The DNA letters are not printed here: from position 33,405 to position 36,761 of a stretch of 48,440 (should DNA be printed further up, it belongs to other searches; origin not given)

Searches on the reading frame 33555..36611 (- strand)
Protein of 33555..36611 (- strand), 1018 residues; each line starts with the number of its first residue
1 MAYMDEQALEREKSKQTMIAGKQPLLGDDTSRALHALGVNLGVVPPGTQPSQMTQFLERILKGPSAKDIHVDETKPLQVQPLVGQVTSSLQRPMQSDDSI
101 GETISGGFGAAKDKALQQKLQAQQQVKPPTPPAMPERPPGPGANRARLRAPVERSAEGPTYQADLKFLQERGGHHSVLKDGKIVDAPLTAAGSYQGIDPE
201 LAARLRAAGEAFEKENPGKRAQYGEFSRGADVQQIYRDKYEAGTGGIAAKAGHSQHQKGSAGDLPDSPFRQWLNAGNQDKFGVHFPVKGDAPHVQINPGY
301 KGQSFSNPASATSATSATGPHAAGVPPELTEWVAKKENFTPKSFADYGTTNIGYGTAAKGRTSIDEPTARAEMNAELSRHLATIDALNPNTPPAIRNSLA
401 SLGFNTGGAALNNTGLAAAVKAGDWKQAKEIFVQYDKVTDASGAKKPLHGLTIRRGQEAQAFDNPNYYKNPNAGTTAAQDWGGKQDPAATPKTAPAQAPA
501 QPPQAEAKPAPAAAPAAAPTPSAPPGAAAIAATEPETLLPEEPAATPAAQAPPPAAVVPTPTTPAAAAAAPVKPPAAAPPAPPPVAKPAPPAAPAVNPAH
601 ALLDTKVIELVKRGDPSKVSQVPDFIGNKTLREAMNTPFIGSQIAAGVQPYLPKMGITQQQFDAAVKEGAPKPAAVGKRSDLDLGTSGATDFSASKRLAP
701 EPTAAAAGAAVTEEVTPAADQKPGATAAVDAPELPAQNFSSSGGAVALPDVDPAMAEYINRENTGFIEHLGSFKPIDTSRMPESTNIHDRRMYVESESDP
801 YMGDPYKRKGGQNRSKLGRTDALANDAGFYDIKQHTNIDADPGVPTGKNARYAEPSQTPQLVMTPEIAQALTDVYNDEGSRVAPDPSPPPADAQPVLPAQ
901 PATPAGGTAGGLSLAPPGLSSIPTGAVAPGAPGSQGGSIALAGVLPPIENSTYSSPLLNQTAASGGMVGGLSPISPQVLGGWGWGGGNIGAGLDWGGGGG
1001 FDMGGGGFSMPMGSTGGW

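Call 39: search_protein_families(library=phrogs, proteins=[window:33555-36611:-], max_evalue=0.00001)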
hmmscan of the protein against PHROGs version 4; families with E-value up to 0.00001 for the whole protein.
window:33555-36611:- (1018 aa): 1 family
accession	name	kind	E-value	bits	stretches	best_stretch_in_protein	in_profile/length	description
phrog_7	-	lysis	1.4e-15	57.5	1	352-485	582-726/873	endolysin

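Call 91: search_protein_families(library=pfam, proteins=[window:33555-36611:-], max_evalue=0.001)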
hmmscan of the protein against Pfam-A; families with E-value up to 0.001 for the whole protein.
window:33555-36611:- (1018 aa): 1 family
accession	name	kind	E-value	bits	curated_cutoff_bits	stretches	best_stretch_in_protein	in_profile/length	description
PF00959.24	Phage_lysozyme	-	5.7e-09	36.8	22.3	1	337-458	4-125/125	Phage lysozyme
